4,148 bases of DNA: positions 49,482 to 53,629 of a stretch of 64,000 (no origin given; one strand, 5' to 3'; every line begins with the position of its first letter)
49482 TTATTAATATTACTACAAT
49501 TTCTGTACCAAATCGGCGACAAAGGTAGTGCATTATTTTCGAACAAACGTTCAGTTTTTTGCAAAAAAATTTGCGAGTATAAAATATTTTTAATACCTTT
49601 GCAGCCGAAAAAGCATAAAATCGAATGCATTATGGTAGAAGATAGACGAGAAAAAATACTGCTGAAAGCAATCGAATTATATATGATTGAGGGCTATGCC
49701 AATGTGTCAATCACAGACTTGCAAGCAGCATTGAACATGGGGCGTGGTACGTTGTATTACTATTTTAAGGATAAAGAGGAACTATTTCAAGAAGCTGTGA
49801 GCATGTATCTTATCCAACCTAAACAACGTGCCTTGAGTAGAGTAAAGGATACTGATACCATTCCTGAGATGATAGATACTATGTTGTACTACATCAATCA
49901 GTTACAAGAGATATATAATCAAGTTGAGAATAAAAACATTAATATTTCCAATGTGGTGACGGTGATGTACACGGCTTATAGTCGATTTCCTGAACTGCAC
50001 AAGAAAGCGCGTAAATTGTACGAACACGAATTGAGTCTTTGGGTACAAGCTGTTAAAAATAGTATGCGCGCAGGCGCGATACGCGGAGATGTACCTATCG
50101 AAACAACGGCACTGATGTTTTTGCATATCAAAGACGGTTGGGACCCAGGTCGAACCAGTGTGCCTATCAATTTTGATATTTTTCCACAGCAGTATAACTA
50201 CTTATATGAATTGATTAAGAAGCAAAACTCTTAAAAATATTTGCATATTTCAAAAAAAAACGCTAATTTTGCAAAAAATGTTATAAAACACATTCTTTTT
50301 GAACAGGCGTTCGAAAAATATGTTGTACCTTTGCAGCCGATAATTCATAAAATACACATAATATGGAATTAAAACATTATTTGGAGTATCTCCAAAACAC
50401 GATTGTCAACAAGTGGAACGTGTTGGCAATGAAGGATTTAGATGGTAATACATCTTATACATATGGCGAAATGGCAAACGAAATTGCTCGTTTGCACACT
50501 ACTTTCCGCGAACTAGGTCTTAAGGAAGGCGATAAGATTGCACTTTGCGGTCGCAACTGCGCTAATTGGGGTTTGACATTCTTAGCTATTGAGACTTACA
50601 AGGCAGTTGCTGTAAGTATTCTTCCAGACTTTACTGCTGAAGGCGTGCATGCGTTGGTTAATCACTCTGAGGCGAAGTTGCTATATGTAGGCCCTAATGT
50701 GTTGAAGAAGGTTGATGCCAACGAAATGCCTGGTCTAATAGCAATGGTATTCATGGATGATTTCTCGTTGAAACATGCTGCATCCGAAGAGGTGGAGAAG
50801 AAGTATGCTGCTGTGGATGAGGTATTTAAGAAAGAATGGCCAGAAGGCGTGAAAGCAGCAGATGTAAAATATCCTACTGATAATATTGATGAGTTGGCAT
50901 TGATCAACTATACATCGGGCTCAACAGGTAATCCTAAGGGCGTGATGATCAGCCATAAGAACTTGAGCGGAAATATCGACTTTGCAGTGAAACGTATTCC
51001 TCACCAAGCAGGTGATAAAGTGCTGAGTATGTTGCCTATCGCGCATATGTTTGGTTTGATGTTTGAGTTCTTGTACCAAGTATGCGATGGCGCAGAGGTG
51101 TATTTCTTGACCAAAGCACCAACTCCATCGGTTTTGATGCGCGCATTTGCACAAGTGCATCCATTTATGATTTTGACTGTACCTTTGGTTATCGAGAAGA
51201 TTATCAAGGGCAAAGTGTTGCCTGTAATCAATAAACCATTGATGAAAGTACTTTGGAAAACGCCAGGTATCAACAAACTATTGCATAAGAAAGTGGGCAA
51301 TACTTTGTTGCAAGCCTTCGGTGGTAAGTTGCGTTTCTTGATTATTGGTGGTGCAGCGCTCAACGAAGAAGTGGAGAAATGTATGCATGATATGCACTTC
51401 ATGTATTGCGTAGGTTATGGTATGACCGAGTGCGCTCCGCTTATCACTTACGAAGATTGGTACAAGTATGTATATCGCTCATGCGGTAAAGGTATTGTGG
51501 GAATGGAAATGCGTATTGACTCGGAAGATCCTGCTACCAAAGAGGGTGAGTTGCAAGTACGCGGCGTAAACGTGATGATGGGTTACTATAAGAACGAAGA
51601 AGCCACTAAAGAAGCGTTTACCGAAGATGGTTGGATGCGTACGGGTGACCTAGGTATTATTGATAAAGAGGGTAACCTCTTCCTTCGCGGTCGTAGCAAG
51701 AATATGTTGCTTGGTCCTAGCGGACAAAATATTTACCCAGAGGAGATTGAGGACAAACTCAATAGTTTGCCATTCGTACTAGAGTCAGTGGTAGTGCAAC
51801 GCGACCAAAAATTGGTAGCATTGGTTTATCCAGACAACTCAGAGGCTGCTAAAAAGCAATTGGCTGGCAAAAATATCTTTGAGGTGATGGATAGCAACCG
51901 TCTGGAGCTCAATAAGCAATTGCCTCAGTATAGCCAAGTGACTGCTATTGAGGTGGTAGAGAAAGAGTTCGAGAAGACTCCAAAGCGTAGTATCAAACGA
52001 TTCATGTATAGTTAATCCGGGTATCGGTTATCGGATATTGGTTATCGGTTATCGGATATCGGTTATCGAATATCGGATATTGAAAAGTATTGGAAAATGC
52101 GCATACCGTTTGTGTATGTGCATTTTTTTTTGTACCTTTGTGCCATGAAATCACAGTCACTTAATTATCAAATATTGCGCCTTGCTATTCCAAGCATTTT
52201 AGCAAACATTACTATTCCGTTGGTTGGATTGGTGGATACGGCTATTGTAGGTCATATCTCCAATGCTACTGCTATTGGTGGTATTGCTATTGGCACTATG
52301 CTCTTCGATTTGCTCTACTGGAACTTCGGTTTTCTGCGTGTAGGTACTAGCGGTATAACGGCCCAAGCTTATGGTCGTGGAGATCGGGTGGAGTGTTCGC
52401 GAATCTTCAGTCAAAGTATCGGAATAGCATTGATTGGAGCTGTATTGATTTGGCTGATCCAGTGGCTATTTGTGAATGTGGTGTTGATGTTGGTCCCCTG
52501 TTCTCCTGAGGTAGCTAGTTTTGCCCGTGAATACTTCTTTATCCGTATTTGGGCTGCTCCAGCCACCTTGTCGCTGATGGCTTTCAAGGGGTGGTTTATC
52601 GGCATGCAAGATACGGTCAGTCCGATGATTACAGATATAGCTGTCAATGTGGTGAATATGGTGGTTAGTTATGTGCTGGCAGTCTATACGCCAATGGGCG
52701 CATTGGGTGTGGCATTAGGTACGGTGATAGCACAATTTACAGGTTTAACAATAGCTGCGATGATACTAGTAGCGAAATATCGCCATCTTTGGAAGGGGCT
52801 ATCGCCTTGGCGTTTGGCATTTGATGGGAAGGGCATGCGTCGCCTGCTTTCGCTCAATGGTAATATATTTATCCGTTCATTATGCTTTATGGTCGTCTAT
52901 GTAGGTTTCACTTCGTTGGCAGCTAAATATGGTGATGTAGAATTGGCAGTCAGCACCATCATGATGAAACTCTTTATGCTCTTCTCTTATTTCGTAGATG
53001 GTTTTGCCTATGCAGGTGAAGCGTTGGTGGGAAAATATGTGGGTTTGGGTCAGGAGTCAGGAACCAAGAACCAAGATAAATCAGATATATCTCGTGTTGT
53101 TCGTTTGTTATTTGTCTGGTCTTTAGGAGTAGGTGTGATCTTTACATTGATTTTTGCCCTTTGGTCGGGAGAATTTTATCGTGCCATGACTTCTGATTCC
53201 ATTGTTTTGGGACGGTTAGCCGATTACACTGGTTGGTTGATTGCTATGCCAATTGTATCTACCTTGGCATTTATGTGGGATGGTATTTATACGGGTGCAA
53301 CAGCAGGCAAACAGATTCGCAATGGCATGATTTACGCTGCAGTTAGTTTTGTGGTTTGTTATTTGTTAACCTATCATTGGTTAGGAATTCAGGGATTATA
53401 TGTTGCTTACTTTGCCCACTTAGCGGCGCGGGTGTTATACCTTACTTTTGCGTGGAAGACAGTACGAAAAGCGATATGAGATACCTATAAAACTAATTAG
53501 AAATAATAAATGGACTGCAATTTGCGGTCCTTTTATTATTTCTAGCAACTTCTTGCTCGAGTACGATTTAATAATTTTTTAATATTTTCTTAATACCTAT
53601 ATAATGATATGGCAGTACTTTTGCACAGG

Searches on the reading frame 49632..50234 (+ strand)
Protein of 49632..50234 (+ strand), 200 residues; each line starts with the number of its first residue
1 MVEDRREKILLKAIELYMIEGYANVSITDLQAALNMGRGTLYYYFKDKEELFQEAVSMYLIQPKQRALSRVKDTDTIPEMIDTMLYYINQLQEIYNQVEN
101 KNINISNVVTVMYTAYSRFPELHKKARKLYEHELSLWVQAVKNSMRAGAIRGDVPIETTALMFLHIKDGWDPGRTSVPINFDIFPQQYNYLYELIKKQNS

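Call 83: search_protein_families(library=pfam, proteins=[window:49632-50234:+], max_evalue=0.00001)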
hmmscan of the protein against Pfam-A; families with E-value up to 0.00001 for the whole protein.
window:49632-50234:+ (200 aa): 1 family
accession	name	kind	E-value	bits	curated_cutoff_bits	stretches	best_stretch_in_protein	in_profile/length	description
PF00440.29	TetR_N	-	1.5e-11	44.3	24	1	9-55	1-47/47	Bacterial regulatory proteins, tetR family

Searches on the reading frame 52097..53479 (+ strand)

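Call 69: search_protein_families(library=pfam, proteins=[window:52097-53479:+], max_evalue=0.00001)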
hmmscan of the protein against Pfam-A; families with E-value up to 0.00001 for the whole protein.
window:52097-53479:+ (460 aa): 1 family
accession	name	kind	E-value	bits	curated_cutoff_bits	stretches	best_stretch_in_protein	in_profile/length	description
PF01554.23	MatE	-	2.1e-31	109.2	24.9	2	32-193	1-161/161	MatE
